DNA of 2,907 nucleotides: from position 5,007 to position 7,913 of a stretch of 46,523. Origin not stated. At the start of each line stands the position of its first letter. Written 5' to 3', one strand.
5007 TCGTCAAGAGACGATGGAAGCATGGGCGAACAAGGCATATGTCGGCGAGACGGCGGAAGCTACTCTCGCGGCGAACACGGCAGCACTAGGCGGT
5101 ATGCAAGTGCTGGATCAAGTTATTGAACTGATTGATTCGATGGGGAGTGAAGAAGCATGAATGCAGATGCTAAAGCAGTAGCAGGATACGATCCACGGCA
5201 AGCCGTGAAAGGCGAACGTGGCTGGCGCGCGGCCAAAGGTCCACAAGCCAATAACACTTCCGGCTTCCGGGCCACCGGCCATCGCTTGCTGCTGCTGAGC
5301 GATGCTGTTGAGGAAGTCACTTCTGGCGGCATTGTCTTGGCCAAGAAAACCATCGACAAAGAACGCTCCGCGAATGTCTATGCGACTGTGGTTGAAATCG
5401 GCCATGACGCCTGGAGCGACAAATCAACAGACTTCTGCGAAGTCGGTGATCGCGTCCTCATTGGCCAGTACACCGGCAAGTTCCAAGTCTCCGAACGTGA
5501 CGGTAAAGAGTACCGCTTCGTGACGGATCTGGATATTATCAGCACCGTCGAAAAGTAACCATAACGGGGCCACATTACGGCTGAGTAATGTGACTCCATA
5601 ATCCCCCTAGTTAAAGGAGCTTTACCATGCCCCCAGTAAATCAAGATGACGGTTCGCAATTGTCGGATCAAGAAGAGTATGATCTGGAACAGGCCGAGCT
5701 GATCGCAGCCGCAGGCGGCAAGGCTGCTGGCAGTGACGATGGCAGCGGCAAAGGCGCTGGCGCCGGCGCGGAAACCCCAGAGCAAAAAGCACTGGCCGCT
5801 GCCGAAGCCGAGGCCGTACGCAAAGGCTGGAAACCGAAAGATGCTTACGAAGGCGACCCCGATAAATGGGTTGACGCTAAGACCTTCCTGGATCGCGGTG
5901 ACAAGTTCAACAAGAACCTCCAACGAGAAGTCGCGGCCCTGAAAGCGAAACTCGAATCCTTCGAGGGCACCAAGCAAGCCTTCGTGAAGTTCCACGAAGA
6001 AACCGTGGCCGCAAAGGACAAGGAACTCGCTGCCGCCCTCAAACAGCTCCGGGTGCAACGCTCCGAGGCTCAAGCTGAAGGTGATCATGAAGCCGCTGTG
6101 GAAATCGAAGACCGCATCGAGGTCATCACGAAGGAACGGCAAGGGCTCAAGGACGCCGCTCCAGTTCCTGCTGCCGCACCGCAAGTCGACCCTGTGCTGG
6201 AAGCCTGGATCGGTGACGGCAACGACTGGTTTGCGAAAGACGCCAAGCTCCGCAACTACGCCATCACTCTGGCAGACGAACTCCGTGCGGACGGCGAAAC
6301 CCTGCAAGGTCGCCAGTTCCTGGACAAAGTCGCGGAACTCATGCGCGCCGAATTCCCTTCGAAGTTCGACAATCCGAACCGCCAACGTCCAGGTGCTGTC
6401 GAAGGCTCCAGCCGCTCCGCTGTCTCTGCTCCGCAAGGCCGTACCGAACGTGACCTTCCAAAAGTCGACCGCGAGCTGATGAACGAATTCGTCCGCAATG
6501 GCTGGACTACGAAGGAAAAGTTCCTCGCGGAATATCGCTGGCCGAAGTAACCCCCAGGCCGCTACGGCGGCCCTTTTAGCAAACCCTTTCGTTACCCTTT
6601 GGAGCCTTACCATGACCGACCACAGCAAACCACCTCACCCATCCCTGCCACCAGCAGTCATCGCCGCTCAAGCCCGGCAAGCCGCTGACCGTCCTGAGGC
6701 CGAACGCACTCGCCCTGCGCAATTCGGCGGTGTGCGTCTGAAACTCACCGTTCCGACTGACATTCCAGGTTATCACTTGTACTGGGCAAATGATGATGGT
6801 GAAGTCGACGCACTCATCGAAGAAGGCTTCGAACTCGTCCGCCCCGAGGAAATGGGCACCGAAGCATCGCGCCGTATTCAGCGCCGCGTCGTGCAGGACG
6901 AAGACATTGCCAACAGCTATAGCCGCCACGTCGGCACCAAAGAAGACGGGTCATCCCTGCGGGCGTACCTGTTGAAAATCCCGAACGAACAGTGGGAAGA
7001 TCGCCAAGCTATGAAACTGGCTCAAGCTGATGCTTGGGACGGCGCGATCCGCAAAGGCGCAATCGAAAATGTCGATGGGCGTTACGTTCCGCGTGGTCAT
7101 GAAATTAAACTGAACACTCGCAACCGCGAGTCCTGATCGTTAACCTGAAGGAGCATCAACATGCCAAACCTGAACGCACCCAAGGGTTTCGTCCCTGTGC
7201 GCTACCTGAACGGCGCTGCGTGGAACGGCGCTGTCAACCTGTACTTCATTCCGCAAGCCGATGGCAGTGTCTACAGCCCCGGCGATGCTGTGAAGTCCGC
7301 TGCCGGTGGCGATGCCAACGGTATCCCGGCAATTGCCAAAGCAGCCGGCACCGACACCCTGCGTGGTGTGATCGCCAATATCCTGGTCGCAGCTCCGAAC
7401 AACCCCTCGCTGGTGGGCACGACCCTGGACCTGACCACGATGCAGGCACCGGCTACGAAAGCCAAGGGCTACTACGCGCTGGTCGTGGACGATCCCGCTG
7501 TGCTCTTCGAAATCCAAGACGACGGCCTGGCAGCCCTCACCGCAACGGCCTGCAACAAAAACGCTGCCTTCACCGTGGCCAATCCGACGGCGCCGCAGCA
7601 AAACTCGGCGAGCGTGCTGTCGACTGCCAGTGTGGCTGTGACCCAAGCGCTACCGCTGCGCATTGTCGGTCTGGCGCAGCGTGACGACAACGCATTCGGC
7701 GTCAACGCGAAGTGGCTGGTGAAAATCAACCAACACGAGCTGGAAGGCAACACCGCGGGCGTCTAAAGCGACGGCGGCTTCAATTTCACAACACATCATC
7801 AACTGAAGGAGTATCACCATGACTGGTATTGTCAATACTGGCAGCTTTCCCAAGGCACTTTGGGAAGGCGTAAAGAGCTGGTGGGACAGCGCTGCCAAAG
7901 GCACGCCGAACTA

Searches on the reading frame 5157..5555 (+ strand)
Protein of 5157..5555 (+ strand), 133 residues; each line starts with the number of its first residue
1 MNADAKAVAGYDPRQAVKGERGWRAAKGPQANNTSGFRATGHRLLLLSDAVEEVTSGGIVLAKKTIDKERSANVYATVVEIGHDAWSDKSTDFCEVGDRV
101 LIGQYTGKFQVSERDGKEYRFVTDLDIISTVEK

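Call 79: search_protein_families(library=pfam, proteins=[window:5157-5555:+], max_evalue=0.01)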
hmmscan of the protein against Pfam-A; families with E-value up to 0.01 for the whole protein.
window:5157-5555:+ (133 aa): 1 family
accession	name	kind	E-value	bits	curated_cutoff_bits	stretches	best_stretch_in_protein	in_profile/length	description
PF00166.26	Cpn10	-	2.8e-09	37.3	21.1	1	38-130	3-92/93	Chaperonin 10 Kd subunit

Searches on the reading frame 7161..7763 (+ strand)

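Call 13: search_protein_families(library=phrogs, proteins=[window:7161-7763:+], max_evalue=0.001)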
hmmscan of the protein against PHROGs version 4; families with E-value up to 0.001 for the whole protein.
window:7161-7763:+ (201 aa): 1 family
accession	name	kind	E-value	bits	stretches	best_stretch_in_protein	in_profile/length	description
phrog_37556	-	unknown function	3.2e-08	34.6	1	42-197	41-184/187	-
